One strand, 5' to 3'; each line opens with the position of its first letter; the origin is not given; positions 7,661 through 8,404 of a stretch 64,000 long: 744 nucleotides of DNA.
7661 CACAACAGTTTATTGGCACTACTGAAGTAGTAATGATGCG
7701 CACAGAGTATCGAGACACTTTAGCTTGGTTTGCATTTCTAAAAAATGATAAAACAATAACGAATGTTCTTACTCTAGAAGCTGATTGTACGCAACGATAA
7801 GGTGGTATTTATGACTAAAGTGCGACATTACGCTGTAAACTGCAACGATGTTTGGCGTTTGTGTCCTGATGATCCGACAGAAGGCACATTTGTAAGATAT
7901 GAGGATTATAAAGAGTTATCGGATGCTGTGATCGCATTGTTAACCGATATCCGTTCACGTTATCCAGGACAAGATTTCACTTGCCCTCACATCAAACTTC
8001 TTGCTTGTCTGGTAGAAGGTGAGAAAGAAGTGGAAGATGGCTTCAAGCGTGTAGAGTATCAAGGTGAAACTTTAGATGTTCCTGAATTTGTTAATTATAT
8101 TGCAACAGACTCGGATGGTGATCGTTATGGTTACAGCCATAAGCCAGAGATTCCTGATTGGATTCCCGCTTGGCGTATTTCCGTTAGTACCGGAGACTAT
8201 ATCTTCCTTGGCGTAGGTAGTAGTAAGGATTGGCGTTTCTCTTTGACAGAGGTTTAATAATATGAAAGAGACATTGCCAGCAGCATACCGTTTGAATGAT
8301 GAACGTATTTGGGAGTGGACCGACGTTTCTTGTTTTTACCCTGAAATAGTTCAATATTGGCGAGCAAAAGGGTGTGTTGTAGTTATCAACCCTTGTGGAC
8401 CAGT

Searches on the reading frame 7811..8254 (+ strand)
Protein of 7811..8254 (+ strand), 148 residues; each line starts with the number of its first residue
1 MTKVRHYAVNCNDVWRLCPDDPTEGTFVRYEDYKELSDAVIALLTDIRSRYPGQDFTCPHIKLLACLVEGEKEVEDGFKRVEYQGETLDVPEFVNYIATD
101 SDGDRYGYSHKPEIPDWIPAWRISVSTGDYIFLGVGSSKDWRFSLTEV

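Call 51: find_encoding_contigs(protein=window:7811-8254:+, flank=8000, max_places=10)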
Protein window:7811-8254:+ (148 aa): 23 contigs read that carry it; 6 places shown.
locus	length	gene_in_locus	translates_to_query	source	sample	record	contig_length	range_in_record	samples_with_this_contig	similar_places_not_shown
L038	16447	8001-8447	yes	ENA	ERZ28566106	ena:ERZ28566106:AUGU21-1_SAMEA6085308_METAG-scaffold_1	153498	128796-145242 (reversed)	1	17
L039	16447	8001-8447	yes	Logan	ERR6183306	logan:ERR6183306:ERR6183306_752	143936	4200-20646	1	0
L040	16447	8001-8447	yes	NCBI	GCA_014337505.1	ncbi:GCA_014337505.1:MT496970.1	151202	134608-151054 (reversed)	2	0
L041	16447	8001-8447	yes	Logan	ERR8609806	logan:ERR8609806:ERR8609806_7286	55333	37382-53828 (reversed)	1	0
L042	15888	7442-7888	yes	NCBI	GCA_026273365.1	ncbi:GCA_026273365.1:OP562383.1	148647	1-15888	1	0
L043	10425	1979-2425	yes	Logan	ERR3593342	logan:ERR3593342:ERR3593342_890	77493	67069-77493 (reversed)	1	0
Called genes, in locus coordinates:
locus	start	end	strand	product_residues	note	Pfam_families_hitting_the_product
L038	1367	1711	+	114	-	-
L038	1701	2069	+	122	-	-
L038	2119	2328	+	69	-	-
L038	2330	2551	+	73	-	-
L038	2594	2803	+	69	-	-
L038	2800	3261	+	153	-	-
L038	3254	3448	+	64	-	-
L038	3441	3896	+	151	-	-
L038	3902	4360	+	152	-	-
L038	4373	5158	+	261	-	-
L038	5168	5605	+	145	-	-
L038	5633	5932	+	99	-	-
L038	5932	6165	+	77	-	-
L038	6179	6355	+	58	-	-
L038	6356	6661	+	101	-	-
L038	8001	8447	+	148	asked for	-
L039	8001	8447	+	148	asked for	-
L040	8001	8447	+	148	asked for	-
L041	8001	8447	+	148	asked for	-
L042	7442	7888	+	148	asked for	-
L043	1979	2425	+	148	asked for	-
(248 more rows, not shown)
